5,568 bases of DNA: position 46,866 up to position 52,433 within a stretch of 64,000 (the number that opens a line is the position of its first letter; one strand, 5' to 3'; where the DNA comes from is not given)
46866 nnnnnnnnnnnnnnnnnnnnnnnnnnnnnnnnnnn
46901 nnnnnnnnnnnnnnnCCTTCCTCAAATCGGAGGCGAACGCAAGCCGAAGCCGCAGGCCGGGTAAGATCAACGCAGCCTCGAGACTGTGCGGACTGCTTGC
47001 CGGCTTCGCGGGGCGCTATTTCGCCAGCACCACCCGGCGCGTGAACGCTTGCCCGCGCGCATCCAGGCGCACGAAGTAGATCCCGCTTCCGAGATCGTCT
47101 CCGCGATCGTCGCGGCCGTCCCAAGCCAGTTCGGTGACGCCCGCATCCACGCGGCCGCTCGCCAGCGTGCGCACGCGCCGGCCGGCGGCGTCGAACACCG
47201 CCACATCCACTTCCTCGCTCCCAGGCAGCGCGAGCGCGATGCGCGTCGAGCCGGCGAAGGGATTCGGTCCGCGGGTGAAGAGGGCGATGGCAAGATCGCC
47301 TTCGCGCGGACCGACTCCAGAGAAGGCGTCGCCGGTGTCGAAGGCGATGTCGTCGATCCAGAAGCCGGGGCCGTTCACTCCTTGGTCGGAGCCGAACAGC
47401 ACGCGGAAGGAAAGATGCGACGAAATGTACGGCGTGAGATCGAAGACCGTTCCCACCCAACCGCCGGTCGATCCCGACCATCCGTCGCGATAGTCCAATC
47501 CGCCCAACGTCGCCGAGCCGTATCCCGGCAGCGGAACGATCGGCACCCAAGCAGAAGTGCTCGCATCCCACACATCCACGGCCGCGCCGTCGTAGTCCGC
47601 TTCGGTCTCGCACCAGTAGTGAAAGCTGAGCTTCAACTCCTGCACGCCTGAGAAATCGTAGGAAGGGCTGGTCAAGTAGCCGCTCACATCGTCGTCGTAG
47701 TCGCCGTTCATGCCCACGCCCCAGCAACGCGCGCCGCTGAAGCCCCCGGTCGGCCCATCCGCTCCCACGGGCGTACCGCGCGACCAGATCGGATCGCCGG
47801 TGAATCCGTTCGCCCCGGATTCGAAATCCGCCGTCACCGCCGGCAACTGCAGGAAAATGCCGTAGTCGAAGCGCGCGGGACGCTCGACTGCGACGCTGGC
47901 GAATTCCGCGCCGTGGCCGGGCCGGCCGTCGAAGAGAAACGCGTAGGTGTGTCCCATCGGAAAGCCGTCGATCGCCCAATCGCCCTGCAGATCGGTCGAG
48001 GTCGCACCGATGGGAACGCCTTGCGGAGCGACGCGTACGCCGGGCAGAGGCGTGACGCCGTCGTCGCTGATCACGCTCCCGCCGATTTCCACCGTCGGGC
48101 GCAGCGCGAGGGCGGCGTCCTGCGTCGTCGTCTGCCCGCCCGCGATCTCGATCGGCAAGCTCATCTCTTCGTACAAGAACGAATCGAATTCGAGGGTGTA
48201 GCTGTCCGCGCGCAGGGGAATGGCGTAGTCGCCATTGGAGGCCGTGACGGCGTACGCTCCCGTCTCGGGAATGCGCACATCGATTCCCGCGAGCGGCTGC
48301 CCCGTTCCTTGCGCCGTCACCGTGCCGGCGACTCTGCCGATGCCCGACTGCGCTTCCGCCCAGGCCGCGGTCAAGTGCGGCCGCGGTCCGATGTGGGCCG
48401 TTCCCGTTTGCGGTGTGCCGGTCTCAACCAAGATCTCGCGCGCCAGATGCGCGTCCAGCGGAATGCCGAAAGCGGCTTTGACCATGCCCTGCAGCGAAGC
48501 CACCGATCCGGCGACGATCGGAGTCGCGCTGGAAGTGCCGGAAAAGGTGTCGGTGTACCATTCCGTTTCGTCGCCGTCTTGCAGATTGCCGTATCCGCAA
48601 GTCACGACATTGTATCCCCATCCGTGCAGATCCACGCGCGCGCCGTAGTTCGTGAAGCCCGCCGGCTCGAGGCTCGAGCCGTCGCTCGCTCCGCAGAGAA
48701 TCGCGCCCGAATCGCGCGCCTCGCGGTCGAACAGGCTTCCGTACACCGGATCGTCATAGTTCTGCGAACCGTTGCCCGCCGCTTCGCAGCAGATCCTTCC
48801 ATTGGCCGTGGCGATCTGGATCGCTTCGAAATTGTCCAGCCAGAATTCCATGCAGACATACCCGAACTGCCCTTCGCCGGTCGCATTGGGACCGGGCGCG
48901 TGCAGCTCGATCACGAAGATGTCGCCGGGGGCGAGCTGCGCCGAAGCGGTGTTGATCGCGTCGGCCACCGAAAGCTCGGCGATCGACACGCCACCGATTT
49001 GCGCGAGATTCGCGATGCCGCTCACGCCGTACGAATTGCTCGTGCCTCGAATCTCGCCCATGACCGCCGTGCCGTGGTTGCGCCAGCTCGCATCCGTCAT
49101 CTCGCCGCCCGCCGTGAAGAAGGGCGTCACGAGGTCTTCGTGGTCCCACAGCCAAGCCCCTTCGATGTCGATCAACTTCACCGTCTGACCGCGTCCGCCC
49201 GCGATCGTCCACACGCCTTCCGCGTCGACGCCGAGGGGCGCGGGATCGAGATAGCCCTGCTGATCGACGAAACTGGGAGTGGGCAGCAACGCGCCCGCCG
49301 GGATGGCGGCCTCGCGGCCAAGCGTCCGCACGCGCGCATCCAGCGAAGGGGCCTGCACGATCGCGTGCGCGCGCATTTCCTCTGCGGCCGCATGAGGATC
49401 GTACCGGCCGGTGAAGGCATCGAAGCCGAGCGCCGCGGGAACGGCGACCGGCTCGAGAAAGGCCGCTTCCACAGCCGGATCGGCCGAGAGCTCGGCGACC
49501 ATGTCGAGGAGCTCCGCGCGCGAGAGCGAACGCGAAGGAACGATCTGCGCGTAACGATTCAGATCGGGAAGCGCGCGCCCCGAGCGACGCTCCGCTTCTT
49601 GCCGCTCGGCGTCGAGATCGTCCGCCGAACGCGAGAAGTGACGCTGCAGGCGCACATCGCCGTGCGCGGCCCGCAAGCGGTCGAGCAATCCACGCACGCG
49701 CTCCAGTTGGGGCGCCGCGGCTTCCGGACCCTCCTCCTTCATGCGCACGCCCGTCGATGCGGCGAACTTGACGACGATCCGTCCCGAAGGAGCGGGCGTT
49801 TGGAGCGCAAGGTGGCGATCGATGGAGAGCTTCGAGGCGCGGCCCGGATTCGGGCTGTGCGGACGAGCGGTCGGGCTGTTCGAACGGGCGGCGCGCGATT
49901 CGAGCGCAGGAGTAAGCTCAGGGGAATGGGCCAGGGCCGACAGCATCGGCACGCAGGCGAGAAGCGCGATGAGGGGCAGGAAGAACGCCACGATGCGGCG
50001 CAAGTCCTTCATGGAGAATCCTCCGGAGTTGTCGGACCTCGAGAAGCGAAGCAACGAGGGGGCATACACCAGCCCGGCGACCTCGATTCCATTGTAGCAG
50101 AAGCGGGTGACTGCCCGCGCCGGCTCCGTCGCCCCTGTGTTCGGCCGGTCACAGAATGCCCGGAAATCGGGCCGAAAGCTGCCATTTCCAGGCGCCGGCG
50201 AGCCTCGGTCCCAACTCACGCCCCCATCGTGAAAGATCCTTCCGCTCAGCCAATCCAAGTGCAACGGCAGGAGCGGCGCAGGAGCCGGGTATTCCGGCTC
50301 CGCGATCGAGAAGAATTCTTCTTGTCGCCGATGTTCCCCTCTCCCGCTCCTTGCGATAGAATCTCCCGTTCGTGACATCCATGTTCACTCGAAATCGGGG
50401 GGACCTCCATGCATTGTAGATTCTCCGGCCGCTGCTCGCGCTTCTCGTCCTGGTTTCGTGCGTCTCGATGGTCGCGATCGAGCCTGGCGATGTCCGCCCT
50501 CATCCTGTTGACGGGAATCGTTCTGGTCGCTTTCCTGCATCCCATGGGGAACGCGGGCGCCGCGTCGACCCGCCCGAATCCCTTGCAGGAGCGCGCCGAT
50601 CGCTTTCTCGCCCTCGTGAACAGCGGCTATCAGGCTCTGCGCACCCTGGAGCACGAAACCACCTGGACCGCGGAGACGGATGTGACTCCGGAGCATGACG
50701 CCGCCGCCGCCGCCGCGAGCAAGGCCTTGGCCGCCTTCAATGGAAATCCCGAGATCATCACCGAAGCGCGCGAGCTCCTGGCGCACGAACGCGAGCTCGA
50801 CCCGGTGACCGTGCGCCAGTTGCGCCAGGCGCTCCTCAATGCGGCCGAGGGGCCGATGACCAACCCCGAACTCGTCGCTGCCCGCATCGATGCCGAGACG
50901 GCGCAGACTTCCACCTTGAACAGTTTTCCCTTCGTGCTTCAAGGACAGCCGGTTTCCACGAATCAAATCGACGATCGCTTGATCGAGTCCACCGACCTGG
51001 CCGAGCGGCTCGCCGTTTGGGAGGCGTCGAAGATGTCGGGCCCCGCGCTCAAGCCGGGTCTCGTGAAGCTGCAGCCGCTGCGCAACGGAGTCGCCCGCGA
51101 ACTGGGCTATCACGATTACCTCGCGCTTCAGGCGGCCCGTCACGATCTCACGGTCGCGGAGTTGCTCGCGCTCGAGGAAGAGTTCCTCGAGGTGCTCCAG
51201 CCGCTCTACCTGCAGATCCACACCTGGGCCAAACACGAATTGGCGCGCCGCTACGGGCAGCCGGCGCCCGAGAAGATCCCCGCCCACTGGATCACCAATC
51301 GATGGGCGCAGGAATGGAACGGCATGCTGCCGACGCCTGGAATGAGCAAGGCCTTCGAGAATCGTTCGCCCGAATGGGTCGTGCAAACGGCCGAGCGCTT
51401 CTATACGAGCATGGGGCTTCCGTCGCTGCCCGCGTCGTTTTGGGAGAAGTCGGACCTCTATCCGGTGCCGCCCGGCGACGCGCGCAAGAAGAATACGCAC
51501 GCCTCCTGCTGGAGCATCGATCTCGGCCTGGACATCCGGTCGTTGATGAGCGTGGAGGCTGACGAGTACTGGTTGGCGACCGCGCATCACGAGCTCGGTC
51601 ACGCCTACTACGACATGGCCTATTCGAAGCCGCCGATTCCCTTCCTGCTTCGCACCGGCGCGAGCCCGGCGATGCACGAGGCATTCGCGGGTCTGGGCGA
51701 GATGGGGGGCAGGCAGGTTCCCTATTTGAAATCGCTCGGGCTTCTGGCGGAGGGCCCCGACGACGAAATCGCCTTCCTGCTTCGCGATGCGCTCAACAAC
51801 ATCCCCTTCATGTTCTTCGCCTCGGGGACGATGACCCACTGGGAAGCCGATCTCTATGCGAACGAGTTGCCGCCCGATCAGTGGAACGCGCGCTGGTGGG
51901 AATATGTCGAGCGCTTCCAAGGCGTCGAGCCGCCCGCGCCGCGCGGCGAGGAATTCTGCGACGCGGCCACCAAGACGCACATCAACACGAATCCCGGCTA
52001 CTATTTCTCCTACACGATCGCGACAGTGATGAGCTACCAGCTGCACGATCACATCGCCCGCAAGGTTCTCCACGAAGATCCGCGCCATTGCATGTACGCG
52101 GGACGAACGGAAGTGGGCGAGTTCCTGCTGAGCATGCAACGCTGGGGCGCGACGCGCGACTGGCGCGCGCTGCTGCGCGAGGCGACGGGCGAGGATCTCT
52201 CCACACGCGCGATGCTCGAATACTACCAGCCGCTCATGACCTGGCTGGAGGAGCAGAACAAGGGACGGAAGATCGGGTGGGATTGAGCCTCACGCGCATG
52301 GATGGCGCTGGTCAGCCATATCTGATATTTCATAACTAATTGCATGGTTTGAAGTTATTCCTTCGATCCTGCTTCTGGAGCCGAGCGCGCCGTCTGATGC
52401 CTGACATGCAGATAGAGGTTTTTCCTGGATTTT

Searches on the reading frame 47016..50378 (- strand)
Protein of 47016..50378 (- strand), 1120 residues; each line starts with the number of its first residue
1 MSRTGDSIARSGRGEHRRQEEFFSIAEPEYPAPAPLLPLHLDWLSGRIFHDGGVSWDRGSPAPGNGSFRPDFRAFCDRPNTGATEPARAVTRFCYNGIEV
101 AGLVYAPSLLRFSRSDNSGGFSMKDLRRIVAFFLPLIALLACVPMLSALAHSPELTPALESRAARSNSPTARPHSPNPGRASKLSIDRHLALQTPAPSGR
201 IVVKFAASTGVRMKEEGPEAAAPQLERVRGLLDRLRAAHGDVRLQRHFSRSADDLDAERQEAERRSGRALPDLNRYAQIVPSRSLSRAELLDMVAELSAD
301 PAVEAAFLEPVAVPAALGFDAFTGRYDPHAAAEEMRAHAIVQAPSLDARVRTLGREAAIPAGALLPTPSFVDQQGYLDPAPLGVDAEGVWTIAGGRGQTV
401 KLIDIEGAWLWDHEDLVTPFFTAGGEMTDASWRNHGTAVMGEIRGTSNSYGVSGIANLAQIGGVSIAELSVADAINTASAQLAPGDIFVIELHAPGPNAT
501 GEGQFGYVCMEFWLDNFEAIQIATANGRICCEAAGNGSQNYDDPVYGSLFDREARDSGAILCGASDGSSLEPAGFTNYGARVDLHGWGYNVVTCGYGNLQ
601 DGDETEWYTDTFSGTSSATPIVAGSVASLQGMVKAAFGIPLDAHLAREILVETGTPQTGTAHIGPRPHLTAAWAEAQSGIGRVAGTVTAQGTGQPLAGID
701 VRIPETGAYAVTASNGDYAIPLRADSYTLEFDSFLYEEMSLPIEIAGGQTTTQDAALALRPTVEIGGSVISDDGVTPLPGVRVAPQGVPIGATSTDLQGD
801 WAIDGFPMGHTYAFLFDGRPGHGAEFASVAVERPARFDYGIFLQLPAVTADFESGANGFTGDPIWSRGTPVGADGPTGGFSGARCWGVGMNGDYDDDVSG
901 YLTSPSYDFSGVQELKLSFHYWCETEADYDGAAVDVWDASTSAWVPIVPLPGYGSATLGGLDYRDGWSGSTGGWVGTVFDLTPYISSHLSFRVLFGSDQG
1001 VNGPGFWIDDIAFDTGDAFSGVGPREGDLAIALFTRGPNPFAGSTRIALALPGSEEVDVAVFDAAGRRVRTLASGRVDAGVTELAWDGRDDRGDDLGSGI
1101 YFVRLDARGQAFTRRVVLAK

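Call 6: search_protein_families(library=pfam, proteins=[window:47016-50378:-], max_evalue=0.01)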
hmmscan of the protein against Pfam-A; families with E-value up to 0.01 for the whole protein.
window:47016-50378:- (1120 aa): 5 families
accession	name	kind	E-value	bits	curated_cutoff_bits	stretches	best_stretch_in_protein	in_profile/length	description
PF00082.27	Peptidase_S8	-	1.3e-15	57.9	21.8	1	428-653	49-272/288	Subtilase family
PF13715.12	CarbopepD_reg_2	-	3.1e-14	53.2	32.2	1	683-753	1-72/88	CarboxypepD_reg-like domain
PF13860.13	FlgD_ig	-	2.8e-11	43.7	27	1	1043-1107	8-75/79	FlgD Ig-like domain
PF20773.4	InhA-like_MAM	-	8.4e-08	32.4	26.9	1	898-1014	49-163/191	Immune inhibitor A-like, MAM domain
PF18962.6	Por_Secre_tail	-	0.0036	18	27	0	1038-1117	3-74/75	Secretion system C-terminal sorting domain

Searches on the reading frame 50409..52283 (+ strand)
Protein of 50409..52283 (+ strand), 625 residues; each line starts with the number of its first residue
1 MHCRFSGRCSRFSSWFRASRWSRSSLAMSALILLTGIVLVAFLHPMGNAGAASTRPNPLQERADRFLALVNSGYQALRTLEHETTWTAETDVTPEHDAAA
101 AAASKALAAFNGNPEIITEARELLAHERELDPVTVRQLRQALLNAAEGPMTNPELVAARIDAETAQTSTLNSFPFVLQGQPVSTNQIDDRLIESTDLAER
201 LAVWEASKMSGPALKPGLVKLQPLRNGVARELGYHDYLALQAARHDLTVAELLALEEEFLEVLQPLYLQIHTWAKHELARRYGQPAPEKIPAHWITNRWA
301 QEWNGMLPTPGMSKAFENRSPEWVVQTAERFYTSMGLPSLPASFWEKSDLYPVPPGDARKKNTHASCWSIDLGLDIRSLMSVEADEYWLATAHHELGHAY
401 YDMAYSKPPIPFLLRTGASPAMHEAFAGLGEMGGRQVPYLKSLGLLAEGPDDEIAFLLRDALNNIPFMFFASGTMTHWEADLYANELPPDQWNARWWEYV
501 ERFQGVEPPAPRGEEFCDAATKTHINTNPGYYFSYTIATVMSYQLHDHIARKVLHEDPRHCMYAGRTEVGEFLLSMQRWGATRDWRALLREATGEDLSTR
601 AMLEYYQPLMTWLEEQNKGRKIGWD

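Call 6: search_protein_families(library=pfam, proteins=[window:50409-52283:+], max_evalue=0.01)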
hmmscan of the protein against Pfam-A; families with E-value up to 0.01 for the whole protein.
window:50409-52283:+ (625 aa): 2 families
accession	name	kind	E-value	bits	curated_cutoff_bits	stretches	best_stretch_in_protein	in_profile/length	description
PF01401.24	Peptidase_M2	-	1.8e-91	308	23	1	60-624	4-581/581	Angiotensin-converting enzyme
PF02074.21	Peptidase_M32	-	1.1e-07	31.4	25.1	1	479-606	361-485/489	Carboxypeptidase Taq (M32) metallopeptidase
